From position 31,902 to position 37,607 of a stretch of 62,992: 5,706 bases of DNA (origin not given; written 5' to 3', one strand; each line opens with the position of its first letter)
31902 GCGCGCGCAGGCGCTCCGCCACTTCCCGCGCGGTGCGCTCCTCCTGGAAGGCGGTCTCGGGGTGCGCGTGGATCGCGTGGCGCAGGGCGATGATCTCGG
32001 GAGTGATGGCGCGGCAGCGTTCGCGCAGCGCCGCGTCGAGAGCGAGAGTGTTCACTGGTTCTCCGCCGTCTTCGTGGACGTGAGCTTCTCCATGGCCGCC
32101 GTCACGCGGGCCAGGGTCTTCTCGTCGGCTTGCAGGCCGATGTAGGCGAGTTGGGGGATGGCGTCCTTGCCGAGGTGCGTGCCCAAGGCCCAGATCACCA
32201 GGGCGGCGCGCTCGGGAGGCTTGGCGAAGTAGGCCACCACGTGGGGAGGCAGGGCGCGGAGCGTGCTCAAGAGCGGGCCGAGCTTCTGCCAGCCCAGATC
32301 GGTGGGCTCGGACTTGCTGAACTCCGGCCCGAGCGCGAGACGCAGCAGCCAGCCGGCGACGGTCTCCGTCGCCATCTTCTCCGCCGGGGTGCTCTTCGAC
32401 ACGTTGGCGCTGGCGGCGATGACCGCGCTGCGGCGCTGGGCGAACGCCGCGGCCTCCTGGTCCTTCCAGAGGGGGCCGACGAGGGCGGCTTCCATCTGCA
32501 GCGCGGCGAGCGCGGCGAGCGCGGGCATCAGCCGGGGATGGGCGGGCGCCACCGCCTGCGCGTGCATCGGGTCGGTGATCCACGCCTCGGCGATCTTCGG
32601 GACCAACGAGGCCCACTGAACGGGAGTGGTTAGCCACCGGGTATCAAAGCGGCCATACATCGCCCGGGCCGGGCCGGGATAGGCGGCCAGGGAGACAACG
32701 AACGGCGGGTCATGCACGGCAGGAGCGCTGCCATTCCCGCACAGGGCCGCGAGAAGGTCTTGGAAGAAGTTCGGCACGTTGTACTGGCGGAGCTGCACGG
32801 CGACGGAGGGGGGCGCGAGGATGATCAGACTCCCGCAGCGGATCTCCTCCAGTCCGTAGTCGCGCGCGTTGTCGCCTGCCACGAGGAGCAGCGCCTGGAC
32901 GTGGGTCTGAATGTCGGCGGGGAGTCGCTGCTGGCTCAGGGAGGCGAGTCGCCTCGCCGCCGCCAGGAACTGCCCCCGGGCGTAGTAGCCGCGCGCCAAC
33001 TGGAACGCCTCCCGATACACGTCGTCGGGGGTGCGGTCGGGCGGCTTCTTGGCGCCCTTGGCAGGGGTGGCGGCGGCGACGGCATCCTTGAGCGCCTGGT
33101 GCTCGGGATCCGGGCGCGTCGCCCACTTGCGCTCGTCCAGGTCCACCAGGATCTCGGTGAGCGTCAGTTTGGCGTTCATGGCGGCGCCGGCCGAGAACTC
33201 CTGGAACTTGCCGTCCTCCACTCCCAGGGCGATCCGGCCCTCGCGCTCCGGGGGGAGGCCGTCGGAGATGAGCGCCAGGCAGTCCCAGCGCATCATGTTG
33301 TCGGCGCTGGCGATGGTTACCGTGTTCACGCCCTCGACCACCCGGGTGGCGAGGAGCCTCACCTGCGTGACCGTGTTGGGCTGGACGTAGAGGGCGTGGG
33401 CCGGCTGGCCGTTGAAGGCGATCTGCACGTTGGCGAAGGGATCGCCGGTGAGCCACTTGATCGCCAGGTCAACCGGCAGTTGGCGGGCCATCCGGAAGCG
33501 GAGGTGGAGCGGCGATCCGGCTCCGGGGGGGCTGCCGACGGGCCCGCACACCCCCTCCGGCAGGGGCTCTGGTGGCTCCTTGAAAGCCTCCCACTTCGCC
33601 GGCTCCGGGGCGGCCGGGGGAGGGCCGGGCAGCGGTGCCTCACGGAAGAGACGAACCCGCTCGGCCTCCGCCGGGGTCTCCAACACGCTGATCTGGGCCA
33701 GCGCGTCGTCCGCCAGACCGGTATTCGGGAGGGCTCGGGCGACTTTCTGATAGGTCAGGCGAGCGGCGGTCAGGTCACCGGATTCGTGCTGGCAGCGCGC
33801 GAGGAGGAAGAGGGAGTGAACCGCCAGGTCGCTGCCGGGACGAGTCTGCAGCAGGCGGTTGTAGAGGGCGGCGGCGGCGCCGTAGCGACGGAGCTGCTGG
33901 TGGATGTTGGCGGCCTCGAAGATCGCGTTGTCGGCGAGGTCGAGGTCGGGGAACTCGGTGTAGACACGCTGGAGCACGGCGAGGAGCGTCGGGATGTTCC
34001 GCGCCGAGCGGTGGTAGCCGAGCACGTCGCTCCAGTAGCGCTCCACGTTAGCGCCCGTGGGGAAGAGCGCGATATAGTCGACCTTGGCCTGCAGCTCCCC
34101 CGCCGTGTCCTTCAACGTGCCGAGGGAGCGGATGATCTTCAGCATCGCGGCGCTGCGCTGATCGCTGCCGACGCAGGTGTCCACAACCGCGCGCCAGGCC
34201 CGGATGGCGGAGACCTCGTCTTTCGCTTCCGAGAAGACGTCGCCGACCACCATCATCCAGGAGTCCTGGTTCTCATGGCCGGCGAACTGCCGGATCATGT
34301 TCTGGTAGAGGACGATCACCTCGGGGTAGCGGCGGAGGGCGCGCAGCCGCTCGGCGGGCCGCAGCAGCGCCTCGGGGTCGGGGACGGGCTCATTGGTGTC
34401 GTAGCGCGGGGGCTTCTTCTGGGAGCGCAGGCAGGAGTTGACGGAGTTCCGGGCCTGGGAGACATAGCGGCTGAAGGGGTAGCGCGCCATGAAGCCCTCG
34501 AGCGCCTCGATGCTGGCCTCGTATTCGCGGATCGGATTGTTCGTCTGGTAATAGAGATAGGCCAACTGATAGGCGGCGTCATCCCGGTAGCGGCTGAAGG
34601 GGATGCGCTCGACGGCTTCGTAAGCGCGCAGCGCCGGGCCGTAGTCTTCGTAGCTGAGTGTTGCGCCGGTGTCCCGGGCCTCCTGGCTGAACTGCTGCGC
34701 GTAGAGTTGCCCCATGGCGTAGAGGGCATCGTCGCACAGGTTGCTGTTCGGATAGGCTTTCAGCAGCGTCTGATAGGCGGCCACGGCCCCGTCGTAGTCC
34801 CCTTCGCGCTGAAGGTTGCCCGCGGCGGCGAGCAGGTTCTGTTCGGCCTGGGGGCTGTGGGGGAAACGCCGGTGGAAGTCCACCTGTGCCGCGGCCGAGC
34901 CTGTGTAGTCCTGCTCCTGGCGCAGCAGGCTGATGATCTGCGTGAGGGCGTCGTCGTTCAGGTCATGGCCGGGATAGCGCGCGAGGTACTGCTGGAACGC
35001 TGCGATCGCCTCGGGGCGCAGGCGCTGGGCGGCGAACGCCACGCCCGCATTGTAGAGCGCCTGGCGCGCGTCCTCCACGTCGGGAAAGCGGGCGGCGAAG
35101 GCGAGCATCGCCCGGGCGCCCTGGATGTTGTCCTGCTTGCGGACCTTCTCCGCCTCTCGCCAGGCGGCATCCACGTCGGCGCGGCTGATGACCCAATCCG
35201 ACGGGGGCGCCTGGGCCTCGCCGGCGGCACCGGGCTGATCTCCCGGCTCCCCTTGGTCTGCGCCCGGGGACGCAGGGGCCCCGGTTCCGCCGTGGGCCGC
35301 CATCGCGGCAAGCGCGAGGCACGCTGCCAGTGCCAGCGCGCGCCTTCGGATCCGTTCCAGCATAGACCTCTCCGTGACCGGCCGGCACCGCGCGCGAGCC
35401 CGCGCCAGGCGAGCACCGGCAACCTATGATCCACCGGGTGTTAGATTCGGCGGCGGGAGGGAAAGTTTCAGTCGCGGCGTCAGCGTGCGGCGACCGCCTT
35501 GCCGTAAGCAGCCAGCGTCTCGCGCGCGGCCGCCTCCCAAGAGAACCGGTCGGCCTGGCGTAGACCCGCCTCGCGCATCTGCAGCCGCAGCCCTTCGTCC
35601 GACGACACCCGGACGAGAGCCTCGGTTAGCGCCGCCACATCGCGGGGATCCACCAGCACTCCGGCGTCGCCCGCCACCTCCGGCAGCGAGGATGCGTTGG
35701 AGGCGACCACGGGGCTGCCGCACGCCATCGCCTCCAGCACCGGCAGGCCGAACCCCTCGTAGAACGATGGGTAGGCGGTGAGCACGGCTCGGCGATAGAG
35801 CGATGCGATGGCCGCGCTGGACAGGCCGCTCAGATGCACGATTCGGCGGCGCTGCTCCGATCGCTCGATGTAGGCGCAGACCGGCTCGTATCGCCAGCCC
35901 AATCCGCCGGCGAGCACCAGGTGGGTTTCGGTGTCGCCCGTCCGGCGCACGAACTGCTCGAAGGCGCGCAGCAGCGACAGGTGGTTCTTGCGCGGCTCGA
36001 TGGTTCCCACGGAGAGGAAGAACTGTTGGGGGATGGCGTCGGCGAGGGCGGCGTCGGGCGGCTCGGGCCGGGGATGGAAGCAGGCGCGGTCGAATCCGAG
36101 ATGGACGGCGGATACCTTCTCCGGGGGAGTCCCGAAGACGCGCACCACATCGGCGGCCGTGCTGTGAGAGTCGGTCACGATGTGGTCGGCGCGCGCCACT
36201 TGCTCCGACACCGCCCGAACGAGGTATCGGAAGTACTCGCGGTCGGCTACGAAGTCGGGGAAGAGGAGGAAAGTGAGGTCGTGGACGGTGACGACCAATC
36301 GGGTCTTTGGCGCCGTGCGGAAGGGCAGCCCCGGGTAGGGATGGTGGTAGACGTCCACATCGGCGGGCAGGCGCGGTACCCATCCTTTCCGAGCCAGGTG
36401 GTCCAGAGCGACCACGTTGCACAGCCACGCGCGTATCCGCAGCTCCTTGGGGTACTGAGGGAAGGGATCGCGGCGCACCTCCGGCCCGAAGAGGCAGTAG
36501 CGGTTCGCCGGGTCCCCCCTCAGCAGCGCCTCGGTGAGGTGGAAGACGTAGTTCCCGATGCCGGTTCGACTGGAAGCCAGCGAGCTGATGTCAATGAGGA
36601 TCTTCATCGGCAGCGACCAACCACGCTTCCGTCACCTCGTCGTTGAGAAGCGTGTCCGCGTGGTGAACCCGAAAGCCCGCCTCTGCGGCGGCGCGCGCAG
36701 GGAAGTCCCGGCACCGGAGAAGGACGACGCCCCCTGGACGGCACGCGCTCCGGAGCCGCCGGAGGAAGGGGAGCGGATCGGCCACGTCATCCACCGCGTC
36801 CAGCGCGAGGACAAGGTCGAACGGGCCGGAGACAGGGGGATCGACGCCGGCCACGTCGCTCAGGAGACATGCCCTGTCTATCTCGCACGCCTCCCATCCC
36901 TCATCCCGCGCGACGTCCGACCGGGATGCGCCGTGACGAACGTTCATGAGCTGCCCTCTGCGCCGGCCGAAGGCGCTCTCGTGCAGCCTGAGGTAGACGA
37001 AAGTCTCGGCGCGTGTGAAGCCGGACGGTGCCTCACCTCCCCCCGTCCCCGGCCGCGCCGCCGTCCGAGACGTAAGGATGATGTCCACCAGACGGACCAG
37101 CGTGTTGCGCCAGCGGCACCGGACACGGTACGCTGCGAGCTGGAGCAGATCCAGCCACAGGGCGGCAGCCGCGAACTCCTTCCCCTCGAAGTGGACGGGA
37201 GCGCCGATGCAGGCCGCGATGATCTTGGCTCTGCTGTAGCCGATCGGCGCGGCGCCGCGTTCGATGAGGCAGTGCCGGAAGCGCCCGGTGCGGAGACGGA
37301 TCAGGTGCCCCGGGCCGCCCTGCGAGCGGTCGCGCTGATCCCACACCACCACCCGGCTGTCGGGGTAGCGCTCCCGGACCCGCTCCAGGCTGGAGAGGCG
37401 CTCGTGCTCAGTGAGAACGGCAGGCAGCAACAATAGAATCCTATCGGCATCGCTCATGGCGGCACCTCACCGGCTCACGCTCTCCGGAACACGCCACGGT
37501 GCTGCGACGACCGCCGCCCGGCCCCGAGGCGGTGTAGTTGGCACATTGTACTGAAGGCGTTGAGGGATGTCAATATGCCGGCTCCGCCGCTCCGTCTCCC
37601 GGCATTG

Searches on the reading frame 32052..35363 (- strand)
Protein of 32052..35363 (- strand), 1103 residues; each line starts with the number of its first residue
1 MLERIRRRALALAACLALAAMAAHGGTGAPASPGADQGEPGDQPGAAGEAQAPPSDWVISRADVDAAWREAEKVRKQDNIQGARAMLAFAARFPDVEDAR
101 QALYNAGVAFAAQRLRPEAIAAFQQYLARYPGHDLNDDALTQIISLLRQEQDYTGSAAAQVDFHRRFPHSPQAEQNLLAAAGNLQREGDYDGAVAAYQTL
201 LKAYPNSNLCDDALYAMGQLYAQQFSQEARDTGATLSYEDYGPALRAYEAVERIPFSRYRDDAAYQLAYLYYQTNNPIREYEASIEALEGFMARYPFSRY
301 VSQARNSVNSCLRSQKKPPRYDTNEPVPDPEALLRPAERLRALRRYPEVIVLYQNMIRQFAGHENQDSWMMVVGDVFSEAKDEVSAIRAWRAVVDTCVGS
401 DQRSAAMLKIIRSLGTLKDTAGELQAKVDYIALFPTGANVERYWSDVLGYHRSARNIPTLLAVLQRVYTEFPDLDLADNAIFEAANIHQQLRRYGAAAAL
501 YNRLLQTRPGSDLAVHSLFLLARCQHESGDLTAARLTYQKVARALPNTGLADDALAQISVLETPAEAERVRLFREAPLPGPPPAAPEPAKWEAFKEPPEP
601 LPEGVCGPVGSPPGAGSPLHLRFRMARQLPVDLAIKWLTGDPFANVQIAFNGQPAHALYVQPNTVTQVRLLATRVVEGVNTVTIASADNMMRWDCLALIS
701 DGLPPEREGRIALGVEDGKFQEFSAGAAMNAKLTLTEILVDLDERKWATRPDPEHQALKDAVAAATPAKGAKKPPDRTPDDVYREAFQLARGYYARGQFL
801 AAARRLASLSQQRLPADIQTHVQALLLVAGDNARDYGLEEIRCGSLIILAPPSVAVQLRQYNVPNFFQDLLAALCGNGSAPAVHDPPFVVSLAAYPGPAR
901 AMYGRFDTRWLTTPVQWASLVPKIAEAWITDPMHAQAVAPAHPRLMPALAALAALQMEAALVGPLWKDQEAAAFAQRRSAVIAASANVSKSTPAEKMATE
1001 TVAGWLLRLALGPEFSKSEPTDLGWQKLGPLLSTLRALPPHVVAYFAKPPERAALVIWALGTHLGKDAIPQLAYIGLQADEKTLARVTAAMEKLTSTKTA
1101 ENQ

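Call 8: search_protein_families(library=pfam, proteins=[window:32052-35363:-], max_evalue=0.001)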
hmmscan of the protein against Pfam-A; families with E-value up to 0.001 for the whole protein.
window:32052-35363:- (1103 aa): 8 families
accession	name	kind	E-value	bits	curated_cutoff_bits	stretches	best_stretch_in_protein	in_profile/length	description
PF13174.12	TPR_6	-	3.8e-14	52.7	26.3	1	182-207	8-33/33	Tetratricopeptide repeat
PF13525.12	YfiO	-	6.4e-12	46.1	25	0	236-300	16-77/203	Outer membrane lipoprotein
PF13432.12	TPR_16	-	1.7e-09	38.3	32.7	1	483-546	2-62/65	Tetratricopeptide repeat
PF07719.23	TPR_2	-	1.6e-07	31.4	27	0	183-206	10-33/34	Tetratricopeptide repeat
PF13428.12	TPR_14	-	7.6e-06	26.6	23.5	0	177-208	4-35/44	Tetratricopeptide repeat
PF13424.12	TPR_12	-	1.1e-05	25.9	30.1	1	484-544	9-74/77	Tetratricopeptide repeat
PF14559.12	TPR_19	-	3.5e-05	24.5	25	1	492-558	5-68/68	Tetratricopeptide repeat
PF13181.12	TPR_8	-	3.6e-05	24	25.7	0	516-543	2-29/34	Tetratricopeptide repeat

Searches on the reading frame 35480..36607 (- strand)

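Call 10: search_protein_families(library=pfam, proteins=[window:35480-36607:-], max_evalue=0.001)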
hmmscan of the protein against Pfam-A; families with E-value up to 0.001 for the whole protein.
window:35480-36607:- (375 aa): 5 families
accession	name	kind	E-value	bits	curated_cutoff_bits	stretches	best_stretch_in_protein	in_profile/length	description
PF00534.26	Glycos_transf_1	-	2.9e-30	105.5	26.4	1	194-348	15-169/172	Glycosyl transferases group 1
PF13692.12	Glyco_trans_1_4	-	7.1e-26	91.6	27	1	197-337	4-142/142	Glycosyl transferases group 1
PF20706.3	GT4-conflict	-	1.3e-12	47.9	26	1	150-371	157-361/385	Family 4 Glycosyltransferase in conflict systems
PF13439.12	Glyco_transf_4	-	6.2e-11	43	28.5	1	17-173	4-167/170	Glycosyltransferase Family 4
PF13524.12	Glyco_trans_1_2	-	2.3e-07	31.3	25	1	221-365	10-143/144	Glycosyl transferase-like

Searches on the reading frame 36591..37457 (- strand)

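Call 10: search_protein_families(library=pfam, proteins=[window:36591-37457:-], max_evalue=0.001)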
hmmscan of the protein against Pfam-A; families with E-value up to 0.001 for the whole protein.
window:36591-37457:- (288 aa): 2 families
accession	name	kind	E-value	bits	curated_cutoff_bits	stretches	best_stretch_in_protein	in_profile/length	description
PF13489.12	Methyltransf_23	-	0.00018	21.7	27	1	181-248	38-117/164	Methyltransferase domain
PF08242.18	Methyltransf_12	-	0.00051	21.2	30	0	206-245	62-98/98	Methyltransferase domain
